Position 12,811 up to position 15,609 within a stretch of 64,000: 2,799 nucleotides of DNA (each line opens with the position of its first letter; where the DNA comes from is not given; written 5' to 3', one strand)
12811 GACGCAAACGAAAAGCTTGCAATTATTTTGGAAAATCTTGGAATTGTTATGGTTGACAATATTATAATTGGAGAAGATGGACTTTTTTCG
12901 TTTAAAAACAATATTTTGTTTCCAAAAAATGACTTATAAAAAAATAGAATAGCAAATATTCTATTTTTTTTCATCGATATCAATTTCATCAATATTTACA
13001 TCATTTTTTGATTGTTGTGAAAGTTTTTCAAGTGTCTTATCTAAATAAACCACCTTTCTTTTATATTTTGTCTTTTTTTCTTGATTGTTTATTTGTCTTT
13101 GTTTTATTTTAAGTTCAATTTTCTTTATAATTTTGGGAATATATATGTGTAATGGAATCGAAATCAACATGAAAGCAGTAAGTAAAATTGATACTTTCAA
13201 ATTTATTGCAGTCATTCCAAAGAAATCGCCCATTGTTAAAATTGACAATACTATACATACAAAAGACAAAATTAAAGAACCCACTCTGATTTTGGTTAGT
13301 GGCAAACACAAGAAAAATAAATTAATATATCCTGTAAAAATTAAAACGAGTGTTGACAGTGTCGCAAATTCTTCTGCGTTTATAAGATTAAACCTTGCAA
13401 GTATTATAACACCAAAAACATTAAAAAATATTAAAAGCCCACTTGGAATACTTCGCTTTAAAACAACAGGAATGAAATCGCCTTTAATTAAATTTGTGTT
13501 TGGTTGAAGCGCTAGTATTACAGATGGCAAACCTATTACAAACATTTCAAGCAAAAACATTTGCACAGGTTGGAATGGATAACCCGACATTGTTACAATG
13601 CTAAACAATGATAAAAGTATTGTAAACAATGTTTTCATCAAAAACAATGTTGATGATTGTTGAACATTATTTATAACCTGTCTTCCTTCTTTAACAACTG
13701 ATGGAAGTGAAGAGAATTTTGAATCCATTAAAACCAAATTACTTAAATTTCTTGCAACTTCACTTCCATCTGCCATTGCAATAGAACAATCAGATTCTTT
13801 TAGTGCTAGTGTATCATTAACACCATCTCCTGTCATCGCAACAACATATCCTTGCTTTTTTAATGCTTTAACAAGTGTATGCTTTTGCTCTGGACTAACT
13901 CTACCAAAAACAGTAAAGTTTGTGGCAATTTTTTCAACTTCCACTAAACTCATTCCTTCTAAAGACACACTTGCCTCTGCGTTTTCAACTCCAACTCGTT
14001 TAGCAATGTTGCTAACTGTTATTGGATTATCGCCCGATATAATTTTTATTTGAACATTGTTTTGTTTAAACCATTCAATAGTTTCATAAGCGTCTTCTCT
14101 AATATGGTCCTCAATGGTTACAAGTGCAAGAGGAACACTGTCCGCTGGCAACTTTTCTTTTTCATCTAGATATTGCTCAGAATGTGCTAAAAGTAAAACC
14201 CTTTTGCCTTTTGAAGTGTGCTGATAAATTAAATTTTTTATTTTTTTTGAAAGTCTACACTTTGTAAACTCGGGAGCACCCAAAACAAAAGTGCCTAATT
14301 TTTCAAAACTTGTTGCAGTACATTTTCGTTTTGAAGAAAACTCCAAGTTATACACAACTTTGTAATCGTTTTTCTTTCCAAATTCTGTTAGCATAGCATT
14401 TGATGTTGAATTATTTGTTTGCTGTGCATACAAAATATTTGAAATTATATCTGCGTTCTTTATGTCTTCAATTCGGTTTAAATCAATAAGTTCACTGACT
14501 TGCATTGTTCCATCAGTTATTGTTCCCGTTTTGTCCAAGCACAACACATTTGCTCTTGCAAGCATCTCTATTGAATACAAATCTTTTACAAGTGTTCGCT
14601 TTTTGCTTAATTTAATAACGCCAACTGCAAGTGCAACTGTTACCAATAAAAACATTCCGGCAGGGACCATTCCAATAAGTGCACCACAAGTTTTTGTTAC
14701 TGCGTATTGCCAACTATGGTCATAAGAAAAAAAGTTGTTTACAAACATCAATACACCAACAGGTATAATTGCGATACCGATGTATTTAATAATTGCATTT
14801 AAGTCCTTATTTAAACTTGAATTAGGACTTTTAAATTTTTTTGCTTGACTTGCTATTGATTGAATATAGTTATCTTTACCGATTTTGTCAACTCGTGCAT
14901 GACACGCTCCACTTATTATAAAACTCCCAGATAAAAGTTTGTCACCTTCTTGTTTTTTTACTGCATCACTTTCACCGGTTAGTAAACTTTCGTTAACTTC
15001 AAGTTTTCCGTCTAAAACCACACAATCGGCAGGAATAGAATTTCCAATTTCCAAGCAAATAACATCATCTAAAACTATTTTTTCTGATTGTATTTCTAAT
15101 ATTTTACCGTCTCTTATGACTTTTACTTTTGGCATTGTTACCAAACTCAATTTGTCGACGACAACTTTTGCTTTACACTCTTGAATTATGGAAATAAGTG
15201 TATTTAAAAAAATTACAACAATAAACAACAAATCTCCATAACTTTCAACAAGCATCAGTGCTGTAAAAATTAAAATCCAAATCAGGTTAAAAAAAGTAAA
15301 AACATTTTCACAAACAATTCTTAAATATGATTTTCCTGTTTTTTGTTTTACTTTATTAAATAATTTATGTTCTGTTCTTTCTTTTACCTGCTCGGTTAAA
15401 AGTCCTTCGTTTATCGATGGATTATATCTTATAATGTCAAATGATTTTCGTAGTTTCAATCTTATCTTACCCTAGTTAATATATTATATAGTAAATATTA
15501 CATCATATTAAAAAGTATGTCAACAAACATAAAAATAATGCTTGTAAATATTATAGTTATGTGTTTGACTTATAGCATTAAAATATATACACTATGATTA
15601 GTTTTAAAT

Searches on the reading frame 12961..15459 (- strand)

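Call 51: search_protein_families(library=ncbifam, proteins=[window:12961-15459:-], max_evalue=1e-10)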
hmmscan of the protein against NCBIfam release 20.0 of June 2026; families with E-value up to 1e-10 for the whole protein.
window:12961-15459:- (832 aa): 18 families
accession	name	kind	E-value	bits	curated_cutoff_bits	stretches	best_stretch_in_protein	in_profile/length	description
TIGR01647.1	ATPase-IIIA_H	equivalog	8.3e-90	302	615.5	1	19-639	1-635/755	plasma-membrane proton-efflux P-type ATPase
TIGR01525.1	ATPase-IB_hvy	subfamily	1.6e-79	268.3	346.25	2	64-498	9-434/560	heavy metal translocating P-type ATPase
TIGR01494.1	ATPase_P-type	subfamily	5.7e-77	259.2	62.3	2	80-491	3-365/478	HAD-IC family P-type ATPase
TIGR01522.1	ATPase-IIA2_Ca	equivalog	1.3e-69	234.9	798.3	1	17-652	21-703/854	calcium-transporting P-type ATPase, PMR1-type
TIGR01517.1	ATPase-IIB_Ca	equivalog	2.5e-69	234.4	507.05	2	404-658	497-749/882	calcium-translocating P-type ATPase, PMCA-type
TIGR01116.1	ATPase-IIA1_Ca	equivalog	4.8e-65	220.1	703.4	2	338-655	345-660/799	calcium-translocating P-type ATPase, SERCA-type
TIGR01511.1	ATPase-IB1_Cu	subfamily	2.7e-59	201.5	397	2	78-326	48-284/542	copper-translocating P-type ATPase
TIGR01512.1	ATPase-IB2_Cd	subfamily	2.8e-56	191.2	313.5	2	62-326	6-257/494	cadmium family heavy metal-translocating P-type ATPase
TIGR01524.1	ATPase-IIIB_Mg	equivalog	5.3e-56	190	610.75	2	14-328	28-361/867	magnesium-translocating P-type ATPase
TIGR01523.1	ATPase-IID_K-Na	equivalog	8.9e-55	185.8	645.05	2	407-652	541-812/997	potassium/sodium efflux P-type ATPase, fungal-type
TIGR01106.1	ATPase-IIC_X-K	subfamily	4.4e-53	180.4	946.1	2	74-367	105-408/997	Na,H/K antiporter P-type ATPase subunit alpha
TIGR01657.1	P-ATPase-V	hypoth_equivalog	2.3e-51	174.4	618.25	2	505-697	770-959/1055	ATP13A2 family polyamine export P-type ATPase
NF011702.0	PRK15122.1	subfamily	1.3e-45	155.7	975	2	405-632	502-733/907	magnesium-translocating P-type ATPase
NF008262.1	PRK11033.1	equivalog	4.4e-41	141.1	1005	1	59-621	181-703/731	zinc/cadmium/mercury/lead-transporting ATPase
NF007952.0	PRK10671.1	equivalog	1.2e-40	139.5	1316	1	97-602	314-781/838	copper-exporting P-type ATPase CopA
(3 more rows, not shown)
